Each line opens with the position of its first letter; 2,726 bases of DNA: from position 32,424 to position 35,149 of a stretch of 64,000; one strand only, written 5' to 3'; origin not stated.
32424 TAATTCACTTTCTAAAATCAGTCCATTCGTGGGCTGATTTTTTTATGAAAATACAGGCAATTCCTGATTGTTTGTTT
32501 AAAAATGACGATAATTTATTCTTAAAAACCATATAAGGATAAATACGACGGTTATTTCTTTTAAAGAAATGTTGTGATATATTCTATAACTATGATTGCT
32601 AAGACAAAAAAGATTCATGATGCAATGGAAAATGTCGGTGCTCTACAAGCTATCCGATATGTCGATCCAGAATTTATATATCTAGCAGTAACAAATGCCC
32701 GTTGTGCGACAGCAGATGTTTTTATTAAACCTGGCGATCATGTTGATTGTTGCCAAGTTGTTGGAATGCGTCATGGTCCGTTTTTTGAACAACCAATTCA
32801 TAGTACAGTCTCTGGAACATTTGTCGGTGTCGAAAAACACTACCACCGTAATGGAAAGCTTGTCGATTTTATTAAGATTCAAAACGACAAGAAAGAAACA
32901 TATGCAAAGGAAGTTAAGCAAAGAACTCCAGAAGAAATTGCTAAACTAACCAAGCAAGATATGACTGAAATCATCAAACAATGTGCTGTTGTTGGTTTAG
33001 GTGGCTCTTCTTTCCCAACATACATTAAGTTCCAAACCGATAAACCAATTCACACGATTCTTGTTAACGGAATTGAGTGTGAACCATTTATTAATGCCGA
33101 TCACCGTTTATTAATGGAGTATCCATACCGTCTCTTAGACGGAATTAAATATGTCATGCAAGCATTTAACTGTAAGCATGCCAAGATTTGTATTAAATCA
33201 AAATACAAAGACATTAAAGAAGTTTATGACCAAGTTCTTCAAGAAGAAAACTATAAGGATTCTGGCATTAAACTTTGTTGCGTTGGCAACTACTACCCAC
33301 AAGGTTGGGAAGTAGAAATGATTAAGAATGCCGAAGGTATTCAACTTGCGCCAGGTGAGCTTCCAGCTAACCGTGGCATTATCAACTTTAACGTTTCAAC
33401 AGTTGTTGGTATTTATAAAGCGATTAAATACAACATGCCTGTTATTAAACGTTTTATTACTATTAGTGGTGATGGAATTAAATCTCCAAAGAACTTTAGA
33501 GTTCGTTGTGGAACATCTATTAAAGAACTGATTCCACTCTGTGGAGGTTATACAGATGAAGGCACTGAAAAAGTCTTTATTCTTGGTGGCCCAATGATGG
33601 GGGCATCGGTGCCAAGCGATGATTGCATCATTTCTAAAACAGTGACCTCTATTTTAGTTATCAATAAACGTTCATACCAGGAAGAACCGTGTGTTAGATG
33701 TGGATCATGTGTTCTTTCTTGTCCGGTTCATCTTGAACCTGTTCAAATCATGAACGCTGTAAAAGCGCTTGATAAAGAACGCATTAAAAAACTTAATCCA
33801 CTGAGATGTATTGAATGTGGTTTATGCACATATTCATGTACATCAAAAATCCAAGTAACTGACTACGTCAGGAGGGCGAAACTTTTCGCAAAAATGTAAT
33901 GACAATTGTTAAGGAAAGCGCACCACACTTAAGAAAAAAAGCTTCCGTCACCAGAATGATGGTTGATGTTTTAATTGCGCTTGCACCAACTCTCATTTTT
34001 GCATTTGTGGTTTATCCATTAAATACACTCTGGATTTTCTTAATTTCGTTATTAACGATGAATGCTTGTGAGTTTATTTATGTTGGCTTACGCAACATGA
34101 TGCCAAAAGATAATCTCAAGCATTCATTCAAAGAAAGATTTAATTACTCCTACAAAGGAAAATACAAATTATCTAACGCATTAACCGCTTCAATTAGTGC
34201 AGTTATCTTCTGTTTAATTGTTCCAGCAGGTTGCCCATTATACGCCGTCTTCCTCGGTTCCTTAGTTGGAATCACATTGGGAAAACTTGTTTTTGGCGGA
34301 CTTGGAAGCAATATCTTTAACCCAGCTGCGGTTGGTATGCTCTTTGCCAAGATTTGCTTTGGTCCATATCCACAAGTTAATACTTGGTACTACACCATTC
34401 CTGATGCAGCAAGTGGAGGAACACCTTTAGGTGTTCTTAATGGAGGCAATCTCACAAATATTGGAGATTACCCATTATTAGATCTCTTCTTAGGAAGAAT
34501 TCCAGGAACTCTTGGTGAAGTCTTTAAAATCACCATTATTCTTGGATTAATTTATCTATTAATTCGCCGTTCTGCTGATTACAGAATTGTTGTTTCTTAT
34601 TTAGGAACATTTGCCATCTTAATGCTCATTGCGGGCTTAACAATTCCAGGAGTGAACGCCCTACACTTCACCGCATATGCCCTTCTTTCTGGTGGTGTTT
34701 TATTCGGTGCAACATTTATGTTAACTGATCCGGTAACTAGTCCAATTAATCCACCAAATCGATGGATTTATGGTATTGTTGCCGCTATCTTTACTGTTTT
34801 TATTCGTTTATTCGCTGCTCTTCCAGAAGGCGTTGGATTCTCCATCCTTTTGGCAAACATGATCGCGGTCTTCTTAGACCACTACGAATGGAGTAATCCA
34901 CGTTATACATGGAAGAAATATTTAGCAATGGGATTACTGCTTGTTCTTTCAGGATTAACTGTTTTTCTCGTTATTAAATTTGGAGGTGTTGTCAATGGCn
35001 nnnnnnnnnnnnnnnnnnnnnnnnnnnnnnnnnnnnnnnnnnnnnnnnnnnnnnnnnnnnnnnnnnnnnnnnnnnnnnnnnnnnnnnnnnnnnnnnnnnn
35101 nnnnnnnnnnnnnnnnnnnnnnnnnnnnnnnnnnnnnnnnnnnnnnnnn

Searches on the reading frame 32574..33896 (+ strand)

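Call 59: search_protein_families(library=pfam, proteins=[window:32574-33896:+], max_evalue=0.000001)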
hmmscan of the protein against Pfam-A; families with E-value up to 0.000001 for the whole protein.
window:32574-33896:+ (441 aa): 6 families
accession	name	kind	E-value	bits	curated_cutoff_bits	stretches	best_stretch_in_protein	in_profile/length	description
PF01512.22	Complex1_51K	-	1.3e-33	116.4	31.2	1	134-281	1-149/150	Nuo51 FMN-binding domain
PF10531.15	SLBB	-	1.7e-10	41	27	1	295-343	2-53/55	SLBB domain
PF13375.12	RnfC_N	-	3.4e-10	40.3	25.6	1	31-107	26-101/101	RnfC Barrel sandwich hybrid domain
PF13237.11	Fer4_10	-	3.3e-07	30.6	25.5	1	368-422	4-52/53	4Fe-4S dicluster domain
PF12838.12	Fer4_7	-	4.5e-07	30.7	27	0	373-425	2-51/52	4Fe-4S dicluster domain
PF12797.12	Fer4_2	-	9.4e-07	28.8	24.5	0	370-385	7-22/22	4Fe-4S binding domain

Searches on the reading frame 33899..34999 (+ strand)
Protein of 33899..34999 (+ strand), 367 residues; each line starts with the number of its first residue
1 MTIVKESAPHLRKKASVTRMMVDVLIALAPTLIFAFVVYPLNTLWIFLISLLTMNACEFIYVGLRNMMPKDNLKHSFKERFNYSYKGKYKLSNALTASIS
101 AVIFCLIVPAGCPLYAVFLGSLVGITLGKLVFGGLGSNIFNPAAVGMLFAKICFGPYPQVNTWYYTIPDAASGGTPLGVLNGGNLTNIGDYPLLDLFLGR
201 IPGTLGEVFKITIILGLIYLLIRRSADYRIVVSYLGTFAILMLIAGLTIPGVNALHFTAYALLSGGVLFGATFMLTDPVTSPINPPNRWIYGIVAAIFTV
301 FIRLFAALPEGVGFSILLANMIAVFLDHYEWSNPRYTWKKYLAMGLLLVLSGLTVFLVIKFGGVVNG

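Call 59: search_protein_families(library=pfam, proteins=[window:33899-34999:+], max_evalue=0.000001)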
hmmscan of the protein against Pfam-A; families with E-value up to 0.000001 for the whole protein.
window:33899-34999:+ (367 aa): 1 family
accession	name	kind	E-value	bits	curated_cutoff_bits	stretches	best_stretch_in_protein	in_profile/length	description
PF03116.20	NQR2_RnfD_RnfE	-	1.1e-75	255.3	27.7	1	6-330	3-290/296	NQR2, RnfD, RnfE family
